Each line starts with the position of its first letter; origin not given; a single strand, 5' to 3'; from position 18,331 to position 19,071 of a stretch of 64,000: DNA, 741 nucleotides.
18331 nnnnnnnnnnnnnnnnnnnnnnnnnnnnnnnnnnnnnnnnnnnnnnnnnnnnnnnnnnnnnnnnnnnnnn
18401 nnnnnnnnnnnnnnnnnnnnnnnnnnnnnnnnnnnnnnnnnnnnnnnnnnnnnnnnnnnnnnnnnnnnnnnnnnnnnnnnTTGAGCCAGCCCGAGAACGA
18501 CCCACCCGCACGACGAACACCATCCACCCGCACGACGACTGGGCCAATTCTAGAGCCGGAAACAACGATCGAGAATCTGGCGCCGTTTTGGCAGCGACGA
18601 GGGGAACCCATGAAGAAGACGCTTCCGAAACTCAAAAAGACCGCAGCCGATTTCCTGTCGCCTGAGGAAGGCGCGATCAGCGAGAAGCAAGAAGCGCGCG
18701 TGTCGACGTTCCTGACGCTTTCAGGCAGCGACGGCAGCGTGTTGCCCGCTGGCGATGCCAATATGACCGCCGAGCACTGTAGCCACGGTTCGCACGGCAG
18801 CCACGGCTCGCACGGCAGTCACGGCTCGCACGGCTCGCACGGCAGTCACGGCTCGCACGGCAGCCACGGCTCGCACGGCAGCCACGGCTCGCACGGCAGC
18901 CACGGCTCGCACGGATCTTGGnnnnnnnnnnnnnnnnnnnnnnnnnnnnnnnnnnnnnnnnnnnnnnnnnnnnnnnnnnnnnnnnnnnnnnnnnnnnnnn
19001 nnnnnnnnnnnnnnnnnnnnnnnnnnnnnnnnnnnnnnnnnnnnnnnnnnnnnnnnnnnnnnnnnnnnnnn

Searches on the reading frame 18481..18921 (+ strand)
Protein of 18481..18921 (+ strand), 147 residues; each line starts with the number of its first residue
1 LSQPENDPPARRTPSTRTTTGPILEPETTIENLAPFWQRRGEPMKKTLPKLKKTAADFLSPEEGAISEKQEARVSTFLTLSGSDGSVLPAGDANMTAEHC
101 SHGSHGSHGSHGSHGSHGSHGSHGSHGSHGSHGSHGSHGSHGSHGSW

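Call 7: search_protein_families(library=ncbifam, proteins=[window:18481-18921:+], max_evalue=10)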
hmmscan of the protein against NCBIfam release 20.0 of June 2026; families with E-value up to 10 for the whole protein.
window:18481-18921:+ (147 aa): 9 families
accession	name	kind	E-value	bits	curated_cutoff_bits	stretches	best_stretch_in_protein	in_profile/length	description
NF038313.3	HisXaaSer_A4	exception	6.4e-27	94.3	55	1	48-147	2-93/93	His-Xaa-Ser repeat protein HxsA4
NF038309.1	HisXaaSer_A3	equivalog_domain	6.9e-11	41.8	65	2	48-132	2-79/81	His-Xaa-Ser repeat protein HxsA3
NF038329.2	gly_rich_SclB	equivalog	1.1e-09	37.8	325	1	43-145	84-183/442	LPXTG-anchored collagen-like adhesin Scl2/SclB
NF038330.1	adhesin_SclA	exception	2.8e-08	33.8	400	1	82-144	129-191/405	LPXTG-anchored collagen-like adhesin Scl1/SclA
NF046116.1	adhesin_Lcl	equivalog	1.3e-06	27.2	500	1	81-145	53-117/431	collagen-like adhesin Lcl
NF038296.1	HisXaaSer_A2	equivalog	0.00021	22.2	48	0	128-146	76-94/96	His-Xaa-Ser repeat protein HxsA2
NF008991.0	PRK12334.2-3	equivalog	0.97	8.8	696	1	93-135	308-350/454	nucleoside triphosphate pyrophosphohydrolase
TIGR03979.1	His_Ser_Rich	equivalog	1.1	9.2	121.65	1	90-116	48-74/190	His-Xaa-Ser repeat protein HxsA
NF033482.1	RiPP_thiocil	subfamily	2.2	8.5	25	0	106-130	23-45/48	thiocillin family RiPP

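Call 8: search_protein_families(library=pfam, proteins=[window:18481-18921:+], max_evalue=10)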
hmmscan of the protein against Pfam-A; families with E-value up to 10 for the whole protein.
window:18481-18921:+ (147 aa): 3 families
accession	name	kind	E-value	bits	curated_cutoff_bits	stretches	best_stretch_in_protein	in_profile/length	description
PF01391.23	Collagen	-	9.3e-07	29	27.2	1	103-145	7-49/60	Collagen triple helix repeat (20 copies)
PF12859.13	ANAPC1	-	0.086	11.7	25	1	18-135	324-442/756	Anaphase-promoting complex subunit 1 WD40 beta-propeller domain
PF10986.14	ZrgA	-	0.64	10.4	27.4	1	51-130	22-104/161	ZrgA family zinc uptake protein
